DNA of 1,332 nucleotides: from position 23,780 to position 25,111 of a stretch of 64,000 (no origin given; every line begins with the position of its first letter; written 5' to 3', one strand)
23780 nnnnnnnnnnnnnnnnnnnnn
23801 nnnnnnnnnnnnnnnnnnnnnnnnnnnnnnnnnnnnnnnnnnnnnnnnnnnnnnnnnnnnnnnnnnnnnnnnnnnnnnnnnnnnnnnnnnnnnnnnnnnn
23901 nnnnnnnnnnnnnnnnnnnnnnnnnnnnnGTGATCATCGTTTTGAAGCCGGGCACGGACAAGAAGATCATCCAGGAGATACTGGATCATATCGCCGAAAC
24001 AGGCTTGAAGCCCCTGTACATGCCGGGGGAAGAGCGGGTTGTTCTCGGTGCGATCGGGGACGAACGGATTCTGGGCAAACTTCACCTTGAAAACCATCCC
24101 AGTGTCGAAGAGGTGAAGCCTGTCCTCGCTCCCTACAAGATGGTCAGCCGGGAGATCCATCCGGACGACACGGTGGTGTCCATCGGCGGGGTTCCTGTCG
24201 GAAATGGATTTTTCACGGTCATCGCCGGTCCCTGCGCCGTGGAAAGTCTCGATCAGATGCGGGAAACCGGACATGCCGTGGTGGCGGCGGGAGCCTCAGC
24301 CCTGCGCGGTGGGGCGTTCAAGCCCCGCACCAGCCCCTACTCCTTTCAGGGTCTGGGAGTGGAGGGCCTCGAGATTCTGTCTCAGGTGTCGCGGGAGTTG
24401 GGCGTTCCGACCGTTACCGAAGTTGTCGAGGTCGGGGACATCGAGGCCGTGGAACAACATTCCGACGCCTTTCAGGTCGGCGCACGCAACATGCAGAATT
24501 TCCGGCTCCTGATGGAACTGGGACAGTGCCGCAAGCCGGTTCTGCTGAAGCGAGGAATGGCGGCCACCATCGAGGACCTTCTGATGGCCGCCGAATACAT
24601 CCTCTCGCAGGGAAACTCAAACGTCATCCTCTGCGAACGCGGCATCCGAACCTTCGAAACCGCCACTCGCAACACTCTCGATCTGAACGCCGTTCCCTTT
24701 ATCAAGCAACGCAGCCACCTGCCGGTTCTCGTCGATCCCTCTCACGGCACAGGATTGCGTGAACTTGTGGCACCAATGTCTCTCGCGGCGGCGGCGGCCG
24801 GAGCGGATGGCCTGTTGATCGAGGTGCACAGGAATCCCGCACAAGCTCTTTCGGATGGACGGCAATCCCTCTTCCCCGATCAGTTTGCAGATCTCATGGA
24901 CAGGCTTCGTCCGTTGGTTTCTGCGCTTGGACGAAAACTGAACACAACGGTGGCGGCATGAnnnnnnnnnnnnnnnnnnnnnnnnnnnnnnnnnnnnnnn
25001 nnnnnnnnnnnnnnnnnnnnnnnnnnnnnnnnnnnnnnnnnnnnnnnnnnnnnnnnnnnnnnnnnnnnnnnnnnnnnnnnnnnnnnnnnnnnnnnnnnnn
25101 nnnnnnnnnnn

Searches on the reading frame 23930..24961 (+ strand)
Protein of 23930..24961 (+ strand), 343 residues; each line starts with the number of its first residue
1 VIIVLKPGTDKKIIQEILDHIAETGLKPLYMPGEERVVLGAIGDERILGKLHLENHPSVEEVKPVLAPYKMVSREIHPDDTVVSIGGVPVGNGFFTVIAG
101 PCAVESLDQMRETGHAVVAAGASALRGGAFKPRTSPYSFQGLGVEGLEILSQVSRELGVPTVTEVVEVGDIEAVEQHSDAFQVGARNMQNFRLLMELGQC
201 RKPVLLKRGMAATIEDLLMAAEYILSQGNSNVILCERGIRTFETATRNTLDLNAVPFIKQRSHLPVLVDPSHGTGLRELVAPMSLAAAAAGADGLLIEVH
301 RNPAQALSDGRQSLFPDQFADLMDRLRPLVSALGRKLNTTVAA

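Call 7: search_protein_families(library=pfam, proteins=[window:23930-24961:+])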
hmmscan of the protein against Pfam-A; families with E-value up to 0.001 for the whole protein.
window:23930-24961:+ (343 aa): 3 families
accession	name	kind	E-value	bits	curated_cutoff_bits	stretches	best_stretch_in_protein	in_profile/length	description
PF00793.26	DAHP_synth_1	-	2.9e-77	259.7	25.5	1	87-321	9-256/270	DAHP synthetase I family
PF18152.6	DAHP_snth_FXD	-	2.7e-18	66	27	1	1-66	1-66/67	DAHP synthase ferredoxin-like domain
PF03102.20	NeuB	-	1.4e-10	41.5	22.1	1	142-336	53-239/241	NeuB family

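Call 9: find_homologous_proteins(query=window:23930-24961:+, max_evalue=1e-40)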
Query window:23930-24961:+ (343 aa): 8000 proteins with E <= 1e-40 among 8000 candidates; the best 120 are listed.
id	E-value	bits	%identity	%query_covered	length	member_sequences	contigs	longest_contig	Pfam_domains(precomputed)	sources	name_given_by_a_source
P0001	2.4e-220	748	100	100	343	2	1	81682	PF03102.21,PF18152.7,PF00793.27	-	-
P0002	2.5e-205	699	92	100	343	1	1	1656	PF03102.21,PF18152.7,PF00793.27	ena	-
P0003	9.3e-205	697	91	100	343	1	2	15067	PF03102.21,PF18152.7,PF00793.27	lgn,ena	-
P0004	8.8e-200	681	90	100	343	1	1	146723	PF03102.21,PF18152.7,PF00793.27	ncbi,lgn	-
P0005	2.1e-199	679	90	100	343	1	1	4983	PF03102.21,PF18152.7,PF00793.27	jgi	-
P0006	5.8e-199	678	90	100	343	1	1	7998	PF03102.21,PF18152.7,PF00793.27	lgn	-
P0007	1.4e-198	677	89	100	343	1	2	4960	PF03102.21,PF18152.7,PF00793.27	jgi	-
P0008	3.5e-196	669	87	100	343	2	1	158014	PF03102.21,PF18152.7,PF00793.27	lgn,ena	-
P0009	2.8e-181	620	81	100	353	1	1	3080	PF03102.21,PF18152.7,PF00793.27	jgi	jgi:3-deoxy-7-phosphoheptulonate synthase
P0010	1.1e-175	602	80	98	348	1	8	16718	PF03102.21,PF18152.7,PF00793.27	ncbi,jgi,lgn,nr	ncbi:MAG: 3-deoxy-7-phosphoheptulonate synthase [Candidatus Eisenbacteria bacterium]|nr:3-deoxy-7-ph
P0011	6.1e-173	593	77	100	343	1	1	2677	PF03102.21,PF18152.7,PF00793.27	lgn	-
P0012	1.7e-172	591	79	100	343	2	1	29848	PF03102.21,PF18152.7,PF00793.27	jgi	-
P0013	1.1e-163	562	74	98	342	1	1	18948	PF03102.21,PF18152.7,PF00793.27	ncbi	-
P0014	8.7e-163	559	74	99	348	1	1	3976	PF03102.21,PF18152.7,PF00793.27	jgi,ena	-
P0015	4.5e-161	554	73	99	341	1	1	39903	PF03102.21,PF18152.7,PF00793.27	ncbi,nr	ncbi:MAG: 3-deoxy-7-phosphoheptulonate synthase [Proteobacteria bacterium]|nr:3-deoxy-7-phosphoheptu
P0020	3.2e-160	551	75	98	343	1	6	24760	PF03102.21,PF18152.7,PF00793.27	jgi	jgi:3-deoxy-7-phosphoheptulonate synthase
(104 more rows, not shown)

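Call 10: find_related_loci(query=window:23930-24961:+, collection=genome_contigs, flank=4000)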
Query window:23930-24961:+ (343 aa) in genome_contigs; peptide patterns used: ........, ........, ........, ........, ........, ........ (x = any residue, [..] = any of these).
545 stretches matched a pattern; 8 encode a relative of the query (tblastn E <= 1e-3); 8 distinct loci.
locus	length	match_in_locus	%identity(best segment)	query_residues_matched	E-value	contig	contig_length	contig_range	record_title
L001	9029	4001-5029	90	1-343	0e+0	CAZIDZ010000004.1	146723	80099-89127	MAG TPA_asm: uncultured bacterium isolate SRP214966_co4_367 genome assembly, contig: NODE_10_length_146723_cov_17.394265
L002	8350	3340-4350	69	1-337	5e-158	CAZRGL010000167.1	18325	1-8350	MAG TPA_asm: uncultured Polyangiaceae bacterium isolate binchicken_co141_45 genome assembly, contig: NODE_13130_length_1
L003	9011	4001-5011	69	1-337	2e-145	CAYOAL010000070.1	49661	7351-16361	MAG TPA_asm: uncultured Polyangiaceae bacterium isolate binchicken_co350_157 genome assembly, contig: NODE_1040_length_4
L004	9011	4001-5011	51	1-337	5e-112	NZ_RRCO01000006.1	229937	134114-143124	Lachnoanaerobaculum gingivalis strain KCOM 2030 KCOM2030_6, whole genome shotgun sequence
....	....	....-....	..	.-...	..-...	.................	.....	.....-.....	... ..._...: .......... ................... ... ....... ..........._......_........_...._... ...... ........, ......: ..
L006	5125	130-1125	50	1-333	5e-105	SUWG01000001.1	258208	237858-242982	MAG: Lentisphaerae bacterium isolate SIG92 NODE_490_length_258208_cov_3.894130, whole genome shotgun sequence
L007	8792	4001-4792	53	71-333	1e-86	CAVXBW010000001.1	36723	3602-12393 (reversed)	MAG: uncultured Deinococcaceae bacterium isolate MFD02581.bin.2.145 genome assembly, contig: contig_114111, whole genome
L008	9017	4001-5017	53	1-338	5e-101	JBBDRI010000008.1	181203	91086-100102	MAG: Gemmatimonadota bacterium isolate LejiaC_65_21 Lejia_C_135_length_181203_cov_13, whole genome shotgun sequence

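Call 12: find_related_loci(query=window:23930-24961:+, collection=metagenome_contigs, flank=4000)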
Query window:23930-24961:+ (343 aa) in metagenome_contigs; peptide patterns used: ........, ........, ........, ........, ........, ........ (x = any residue, [..] = any of these).
569 stretches matched a pattern; 6 encode a relative of the query (tblastn E <= 1e-3); 6 distinct loci.
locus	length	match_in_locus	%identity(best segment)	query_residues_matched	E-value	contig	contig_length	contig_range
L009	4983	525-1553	90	1-343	0e+0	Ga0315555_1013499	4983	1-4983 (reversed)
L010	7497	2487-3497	80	1-337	3e-172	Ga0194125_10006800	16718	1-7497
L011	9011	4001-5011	51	1-337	2e-112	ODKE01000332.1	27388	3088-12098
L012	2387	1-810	60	69-337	2e-107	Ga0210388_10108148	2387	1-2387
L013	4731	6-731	58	95-337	1e-93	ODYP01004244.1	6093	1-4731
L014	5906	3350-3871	25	152-334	1e-7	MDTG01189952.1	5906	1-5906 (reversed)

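Call 15: find_encoding_contigs(protein=P0003, flank=3000, max_places=3)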
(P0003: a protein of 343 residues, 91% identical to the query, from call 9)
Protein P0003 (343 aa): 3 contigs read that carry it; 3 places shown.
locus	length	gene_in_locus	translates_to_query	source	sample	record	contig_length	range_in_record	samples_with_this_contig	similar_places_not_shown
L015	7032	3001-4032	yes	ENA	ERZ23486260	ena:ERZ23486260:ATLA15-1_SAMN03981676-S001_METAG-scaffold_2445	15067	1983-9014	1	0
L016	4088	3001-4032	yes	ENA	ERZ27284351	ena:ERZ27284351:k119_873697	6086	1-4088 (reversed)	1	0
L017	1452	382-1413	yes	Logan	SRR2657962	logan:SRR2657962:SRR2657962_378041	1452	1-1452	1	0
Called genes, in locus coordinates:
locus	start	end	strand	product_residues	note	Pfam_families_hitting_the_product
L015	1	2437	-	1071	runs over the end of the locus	PF00133:tRNA-synt_1, PF09334:tRNA-synt_1g (faint), PF08264:Anticodon_1, PF19302:DUF5915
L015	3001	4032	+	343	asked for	PF18152:DAHP_snth_FXD, PF00793:DAHP_synth_1, PF03102:NeuB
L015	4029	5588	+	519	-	PF04715:, PF00425:Chorismate_bind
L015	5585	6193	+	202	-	PF00117:GATase, PF07722:Peptidase_C26 (weak)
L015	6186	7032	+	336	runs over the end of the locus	PF02885:Glycos_trans_3N, PF00591:Glycos_transf_3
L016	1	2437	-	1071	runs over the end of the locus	PF00133:tRNA-synt_1, PF09334:tRNA-synt_1g (faint), PF08264:Anticodon_1, PF19302:DUF5915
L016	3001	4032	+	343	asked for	PF18152:DAHP_snth_FXD, PF00793:DAHP_synth_1, PF03102:NeuB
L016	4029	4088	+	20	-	?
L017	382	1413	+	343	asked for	PF18152:DAHP_snth_FXD, PF00793:DAHP_synth_1, PF03102:NeuB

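Call 16: find_encoding_contigs(protein=P0008, flank=3000, max_places=3)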
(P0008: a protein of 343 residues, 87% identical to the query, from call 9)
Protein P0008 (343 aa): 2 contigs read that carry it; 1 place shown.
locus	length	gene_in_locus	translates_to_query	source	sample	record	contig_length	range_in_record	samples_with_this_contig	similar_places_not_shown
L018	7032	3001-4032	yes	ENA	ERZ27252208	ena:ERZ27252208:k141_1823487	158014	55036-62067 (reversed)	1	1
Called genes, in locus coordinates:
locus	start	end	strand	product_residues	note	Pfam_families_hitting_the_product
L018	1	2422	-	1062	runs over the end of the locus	PF00133:tRNA-synt_1, PF09334:tRNA-synt_1g (faint), PF08264:Anticodon_1, PF19302:DUF5915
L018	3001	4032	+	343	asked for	PF18152:DAHP_snth_FXD, PF00793:DAHP_synth_1, PF03102:NeuB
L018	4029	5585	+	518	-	PF04715:, PF00425:Chorismate_bind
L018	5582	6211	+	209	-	PF00117:GATase, PF07722:Peptidase_C26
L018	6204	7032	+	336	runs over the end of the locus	PF02885:Glycos_trans_3N, PF00591:Glycos_transf_3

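Call 17: find_encoding_contigs(protein=P0006, flank=3000, max_places=3)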
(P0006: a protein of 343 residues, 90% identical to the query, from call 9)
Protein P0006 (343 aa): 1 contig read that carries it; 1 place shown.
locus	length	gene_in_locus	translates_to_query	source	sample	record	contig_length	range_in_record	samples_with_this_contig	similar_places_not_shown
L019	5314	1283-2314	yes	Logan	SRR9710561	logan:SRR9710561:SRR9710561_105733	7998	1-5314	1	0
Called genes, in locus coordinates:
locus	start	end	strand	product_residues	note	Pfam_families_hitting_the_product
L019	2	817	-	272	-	?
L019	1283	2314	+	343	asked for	PF18152:DAHP_snth_FXD, PF00793:DAHP_synth_1, PF03102:NeuB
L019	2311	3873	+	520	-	PF04715:, PF00425:Chorismate_bind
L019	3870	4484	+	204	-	PF00117:GATase, PF07722:Peptidase_C26 (weak)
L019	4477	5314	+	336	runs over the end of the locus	PF02885:Glycos_trans_3N, PF00591:Glycos_transf_3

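Call 18: find_encoding_contigs(protein=P0007, flank=3000, max_places=3)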
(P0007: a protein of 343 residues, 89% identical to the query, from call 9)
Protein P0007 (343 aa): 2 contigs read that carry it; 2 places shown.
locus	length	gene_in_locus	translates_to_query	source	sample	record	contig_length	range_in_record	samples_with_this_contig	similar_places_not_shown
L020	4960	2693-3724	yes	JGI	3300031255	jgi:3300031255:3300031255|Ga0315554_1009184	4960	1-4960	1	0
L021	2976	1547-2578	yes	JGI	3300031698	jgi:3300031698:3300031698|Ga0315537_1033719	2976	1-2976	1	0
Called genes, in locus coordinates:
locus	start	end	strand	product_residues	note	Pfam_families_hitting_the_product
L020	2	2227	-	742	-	?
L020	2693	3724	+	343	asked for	PF18152:DAHP_snth_FXD, PF00793:DAHP_synth_1, PF03102:NeuB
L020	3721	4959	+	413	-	?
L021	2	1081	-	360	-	?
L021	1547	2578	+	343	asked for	PF18152:DAHP_snth_FXD, PF00793:DAHP_synth_1, PF03102:NeuB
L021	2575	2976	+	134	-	?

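Call 19: find_encoding_contigs(protein=P0012, flank=3000, max_places=3)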
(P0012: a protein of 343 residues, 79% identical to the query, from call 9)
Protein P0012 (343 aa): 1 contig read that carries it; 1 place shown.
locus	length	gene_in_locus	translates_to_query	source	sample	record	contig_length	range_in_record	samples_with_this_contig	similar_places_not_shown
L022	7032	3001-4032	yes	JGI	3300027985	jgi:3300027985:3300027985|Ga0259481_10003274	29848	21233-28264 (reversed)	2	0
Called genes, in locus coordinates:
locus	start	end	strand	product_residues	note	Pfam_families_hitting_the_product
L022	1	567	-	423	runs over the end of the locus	PF08668:HDOD (faint), PF01966:HD, PF13487:HD_5, PF01966:HD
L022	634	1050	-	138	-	PF01402:RHH_1, PF08753:NikR_C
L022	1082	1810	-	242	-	-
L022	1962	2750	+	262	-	PF05721:PhyH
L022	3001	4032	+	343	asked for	PF18152:DAHP_snth_FXD, PF00793:DAHP_synth_1, PF03102:NeuB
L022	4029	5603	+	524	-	PF04715:, PF00425:Chorismate_bind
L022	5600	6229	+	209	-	PF00117:GATase, PF07722:Peptidase_C26 (weak)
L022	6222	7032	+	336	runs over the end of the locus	PF02885:Glycos_trans_3N, PF00591:Glycos_transf_3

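Call 20: find_encoding_contigs(protein=P0009, flank=3000, max_places=3)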
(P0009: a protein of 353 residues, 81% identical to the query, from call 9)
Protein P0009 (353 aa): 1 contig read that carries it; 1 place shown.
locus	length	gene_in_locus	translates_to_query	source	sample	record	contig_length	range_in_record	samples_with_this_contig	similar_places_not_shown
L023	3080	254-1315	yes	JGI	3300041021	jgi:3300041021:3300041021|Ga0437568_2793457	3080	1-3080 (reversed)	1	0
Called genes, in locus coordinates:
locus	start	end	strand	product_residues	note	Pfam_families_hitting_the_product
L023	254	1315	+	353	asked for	PF18152:DAHP_snth_FXD, PF00793:DAHP_synth_1, PF03102:NeuB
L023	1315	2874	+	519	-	PF04715:, PF00425:Chorismate_bind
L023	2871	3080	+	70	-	?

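Call 21: find_encoding_contigs(protein=P0011, flank=3000, max_places=3)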
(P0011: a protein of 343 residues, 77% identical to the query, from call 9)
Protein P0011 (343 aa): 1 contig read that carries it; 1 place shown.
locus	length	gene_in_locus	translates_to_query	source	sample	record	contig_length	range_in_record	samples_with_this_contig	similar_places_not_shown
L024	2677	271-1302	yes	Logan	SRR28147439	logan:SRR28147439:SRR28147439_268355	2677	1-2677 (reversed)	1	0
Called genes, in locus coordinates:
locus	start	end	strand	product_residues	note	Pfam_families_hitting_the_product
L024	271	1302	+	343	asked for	PF18152:DAHP_snth_FXD, PF00793:DAHP_synth_1, PF03102:NeuB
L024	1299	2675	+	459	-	?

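Call 31: find_encoding_contigs(protein=P0002, flank=3000, max_places=2)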
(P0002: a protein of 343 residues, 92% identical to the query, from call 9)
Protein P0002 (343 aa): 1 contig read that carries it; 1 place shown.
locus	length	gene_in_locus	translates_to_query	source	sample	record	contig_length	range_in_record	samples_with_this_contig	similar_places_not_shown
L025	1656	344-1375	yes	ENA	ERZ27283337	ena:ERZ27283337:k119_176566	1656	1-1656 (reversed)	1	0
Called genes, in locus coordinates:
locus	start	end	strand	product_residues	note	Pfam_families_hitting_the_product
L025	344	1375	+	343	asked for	PF18152:DAHP_snth_FXD, PF00793:DAHP_synth_1, PF03102:NeuB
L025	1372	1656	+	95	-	?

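Call 32: find_encoding_contigs(protein=P0013, flank=3000, max_places=2)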
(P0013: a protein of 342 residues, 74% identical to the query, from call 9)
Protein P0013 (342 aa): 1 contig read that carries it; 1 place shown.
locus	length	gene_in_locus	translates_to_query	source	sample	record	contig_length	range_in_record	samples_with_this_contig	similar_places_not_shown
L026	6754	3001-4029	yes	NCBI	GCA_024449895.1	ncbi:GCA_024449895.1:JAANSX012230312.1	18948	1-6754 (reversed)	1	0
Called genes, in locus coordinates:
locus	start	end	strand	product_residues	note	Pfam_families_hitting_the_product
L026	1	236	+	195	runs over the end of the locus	-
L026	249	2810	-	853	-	-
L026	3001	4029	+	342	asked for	PF18152:DAHP_snth_FXD, PF00793:DAHP_synth_1, PF03102:NeuB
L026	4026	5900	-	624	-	PF00512:HisKA, PF02518:HATPase_c, PF00072:Response_reg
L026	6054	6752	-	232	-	?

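Call 33: find_encoding_contigs(protein=P0014, flank=3000, max_places=2)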
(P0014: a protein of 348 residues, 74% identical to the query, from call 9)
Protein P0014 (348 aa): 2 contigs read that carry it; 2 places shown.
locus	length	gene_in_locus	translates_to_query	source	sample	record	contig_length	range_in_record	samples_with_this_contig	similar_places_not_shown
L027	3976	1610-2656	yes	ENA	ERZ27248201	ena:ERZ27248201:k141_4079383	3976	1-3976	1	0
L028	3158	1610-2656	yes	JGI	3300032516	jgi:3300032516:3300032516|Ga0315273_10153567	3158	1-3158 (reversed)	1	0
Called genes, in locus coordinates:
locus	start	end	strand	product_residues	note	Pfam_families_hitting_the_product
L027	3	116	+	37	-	?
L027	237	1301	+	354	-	PF02153:PDH_N, PF01817:CM_2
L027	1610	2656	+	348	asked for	PF18152:DAHP_snth_FXD, PF00793:DAHP_synth_1, PF03102:NeuB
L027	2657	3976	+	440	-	?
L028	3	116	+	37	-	?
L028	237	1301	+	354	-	PF02153:PDH_N, PF01817:CM_2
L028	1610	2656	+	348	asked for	PF18152:DAHP_snth_FXD, PF00793:DAHP_synth_1, PF03102:NeuB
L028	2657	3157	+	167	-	?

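Call 34: find_encoding_contigs(protein=P0020, flank=3000, max_places=4)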
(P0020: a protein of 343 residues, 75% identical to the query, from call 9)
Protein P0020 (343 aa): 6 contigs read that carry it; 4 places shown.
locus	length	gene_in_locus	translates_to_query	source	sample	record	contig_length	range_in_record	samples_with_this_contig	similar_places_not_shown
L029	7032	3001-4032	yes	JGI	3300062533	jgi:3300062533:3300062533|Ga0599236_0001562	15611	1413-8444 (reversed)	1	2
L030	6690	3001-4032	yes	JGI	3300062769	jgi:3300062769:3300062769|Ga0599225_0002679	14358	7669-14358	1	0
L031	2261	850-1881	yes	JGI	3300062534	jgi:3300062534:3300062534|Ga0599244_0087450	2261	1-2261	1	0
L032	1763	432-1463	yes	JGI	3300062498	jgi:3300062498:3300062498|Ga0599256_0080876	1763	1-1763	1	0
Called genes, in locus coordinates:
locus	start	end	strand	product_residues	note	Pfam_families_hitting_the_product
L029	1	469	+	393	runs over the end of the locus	-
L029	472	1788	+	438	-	-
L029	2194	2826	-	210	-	-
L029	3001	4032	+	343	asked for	PF18152:DAHP_snth_FXD, PF00793:DAHP_synth_1, PF03102:NeuB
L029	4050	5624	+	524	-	PF04715: (faint), PF00425:Chorismate_bind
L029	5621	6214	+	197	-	PF00117:GATase, PF07722:Peptidase_C26 (weak)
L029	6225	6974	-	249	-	-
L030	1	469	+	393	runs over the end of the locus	-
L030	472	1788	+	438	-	-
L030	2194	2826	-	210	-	-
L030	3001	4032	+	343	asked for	PF18152:DAHP_snth_FXD, PF00793:DAHP_synth_1, PF03102:NeuB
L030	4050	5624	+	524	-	PF04715: (faint), PF00425:Chorismate_bind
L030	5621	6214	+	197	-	PF00117:GATase, PF07722:Peptidase_C26 (weak)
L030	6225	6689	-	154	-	?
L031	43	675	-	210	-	-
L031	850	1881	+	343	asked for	PF18152:DAHP_snth_FXD, PF00793:DAHP_synth_1, PF03102:NeuB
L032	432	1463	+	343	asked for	PF18152:DAHP_snth_FXD, PF00793:DAHP_synth_1, PF03102:NeuB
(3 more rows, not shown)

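Call 63: search_protein_families(library=pfam, proteins=[L010:3530-5092:+, L010:5089-5694:+, L010:5552-6736:+, L010:837-1943:-, L027:2657-3976:+, L027:237-1301:+, L029:2194-2826:-, L029:6225-6974:-])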
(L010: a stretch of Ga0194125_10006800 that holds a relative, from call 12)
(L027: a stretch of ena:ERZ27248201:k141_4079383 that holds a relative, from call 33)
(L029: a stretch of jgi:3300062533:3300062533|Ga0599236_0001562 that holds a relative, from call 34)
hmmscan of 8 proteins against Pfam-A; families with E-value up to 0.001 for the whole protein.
L010:3530-5092:+ (520 aa): 2 families
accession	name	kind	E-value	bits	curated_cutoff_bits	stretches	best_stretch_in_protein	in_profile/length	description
PF00425.24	Chorismate_bind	-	4e-78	263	27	1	244-504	2-257/257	chorismate binding enzyme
PF04715.19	Anth_synt_I_N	-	5.8e-11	43.3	23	1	22-189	5-135/140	Anthranilate synthase component I, N terminal region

L010:5089-5694:+ (201 aa): 2 families
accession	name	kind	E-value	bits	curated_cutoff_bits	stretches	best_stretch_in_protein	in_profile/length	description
PF00117.34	GATase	-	2.3e-47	161.6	22.8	1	8-190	1-186/190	Glutamine amidotransferase class-I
PF07722.19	Peptidase_C26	-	6.4e-09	36.3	20.5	1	78-176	102-219/219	Peptidase C26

L010:5552-6736:+ (394 aa): 2 families
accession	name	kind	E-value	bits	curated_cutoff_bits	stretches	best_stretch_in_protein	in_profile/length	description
PF00591.27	Glycos_transf_3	-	3.4e-88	296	27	1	120-369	2-251/253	Glycosyl transferase family, a/b domain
PF02885.22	Glycos_trans_3N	-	1.1e-21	76.8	26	1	51-112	2-63/63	Glycosyl transferase family, helical bundle domain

L010:837-1943:- (368 aa): 1 family
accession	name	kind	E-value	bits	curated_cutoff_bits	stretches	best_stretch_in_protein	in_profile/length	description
PF13480.13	Acetyltransf_6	-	2.2e-25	89.9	22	1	189-333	2-143/143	Acetyltransferase (GNAT) domain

L027:2657-3976:+ (440 aa): 2 families
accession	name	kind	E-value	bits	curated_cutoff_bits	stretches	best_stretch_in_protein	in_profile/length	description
PF00425.24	Chorismate_bind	-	3.5e-47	161.6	27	1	246-439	3-191/257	chorismate binding enzyme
PF04715.19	Anth_synt_I_N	-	2.1e-06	28.5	23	0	144-187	94-137/140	Anthranilate synthase component I, N terminal region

L027:237-1301:+ (354 aa): 4 families
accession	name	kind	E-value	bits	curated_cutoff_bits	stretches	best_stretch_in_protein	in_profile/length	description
PF01817.26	CM_2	-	9.1e-19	67.9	27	1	275-352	2-79/80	Chorismate mutase type II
PF02153.23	PDH_N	-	2.1e-12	47.3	26.5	1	49-121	43-118/154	Prephenate dehydrogenase, nucleotide-binding domain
PF03807.23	F420_oxidored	-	0.00051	21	21.6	0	4-84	2-91/94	NADP oxidoreductase coenzyme F420-dependent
PF02826.25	2-Hacid_dh_C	-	0.00094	19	25.1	0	4-68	39-108/178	D-isomer specific 2-hydroxyacid dehydrogenase, NAD binding domain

L029:2194-2826:- (210 aa): 0 families

L029:6225-6974:- (249 aa): 0 families

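Call 69: search_protein_families(library=ncbifam, proteins=[window:23930-24961:+], max_evalue=0.00001)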
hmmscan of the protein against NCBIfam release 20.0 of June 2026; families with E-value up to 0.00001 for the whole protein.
window:23930-24961:+ (343 aa): 10 families
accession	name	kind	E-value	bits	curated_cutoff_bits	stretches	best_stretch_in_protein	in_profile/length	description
NF006421.0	PRK08673.1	subfamily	1.5e-143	478.1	335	1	1-337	1-337/338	3-deoxy-7-phosphoheptulonate synthase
TIGR01361.1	DAHP_synth_Bsub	equivalog_domain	1.6e-115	385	267.75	1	71-327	2-258/260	3-deoxy-7-phosphoheptulonate synthase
NF009933.0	PRK13396.1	subfamily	6e-112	374.1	486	1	1-341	1-349/352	3-deoxy-7-phosphoheptulonate synthase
NF009239.0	PRK12595.1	equivalog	3.6e-108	361.7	279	1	71-332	95-356/360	bifunctional 3-deoxy-7-phosphoheptulonate synthase/chorismate mutase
NF041229.1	BagF_FevY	exception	1.1e-106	356.8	700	1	29-337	25-333/340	phospho-2-dehydro-3-deoxyheptonate aldolase BagF/FevY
TIGR01362.1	KDO8P_synth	equivalog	1.2e-31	109.9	314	1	95-327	3-250/258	3-deoxy-8-phosphooctulonate synthase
NF003543.0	PRK05198.1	equivalog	4.2e-31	108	242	1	94-329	17-267/273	3-deoxy-8-phosphooctulonate synthase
NF009109.0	PRK12457.1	equivalog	3.2e-18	66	457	1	133-328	61-267/281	3-deoxy-8-phosphooctulonate synthase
TIGR03586.1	PseI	equivalog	5.7e-07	29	340.25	1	177-336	110-260/327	pseudaminic acid synthase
TIGR03569.1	NeuB_NnaB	equivalog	1.8e-06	27.3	399.65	1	178-339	110-264/329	N-acetylneuraminate synthase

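Call 70: find_encoding_contigs(protein=P0015, flank=4000, max_places=2)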
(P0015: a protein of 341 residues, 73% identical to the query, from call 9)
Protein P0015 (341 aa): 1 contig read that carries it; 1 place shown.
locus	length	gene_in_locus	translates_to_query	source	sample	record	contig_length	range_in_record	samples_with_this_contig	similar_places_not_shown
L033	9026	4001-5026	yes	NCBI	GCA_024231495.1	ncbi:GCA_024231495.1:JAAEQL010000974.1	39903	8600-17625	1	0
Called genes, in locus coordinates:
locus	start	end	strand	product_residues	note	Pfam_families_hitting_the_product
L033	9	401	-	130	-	-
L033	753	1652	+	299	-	-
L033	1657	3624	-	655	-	-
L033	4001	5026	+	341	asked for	PF18152:DAHP_snth_FXD, PF00793:DAHP_synth_1, PF03102:NeuB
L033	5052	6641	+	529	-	PF04715:, PF00425:Chorismate_bind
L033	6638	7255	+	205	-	PF00117:GATase, PF07722:Peptidase_C26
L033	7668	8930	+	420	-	PF00168:C2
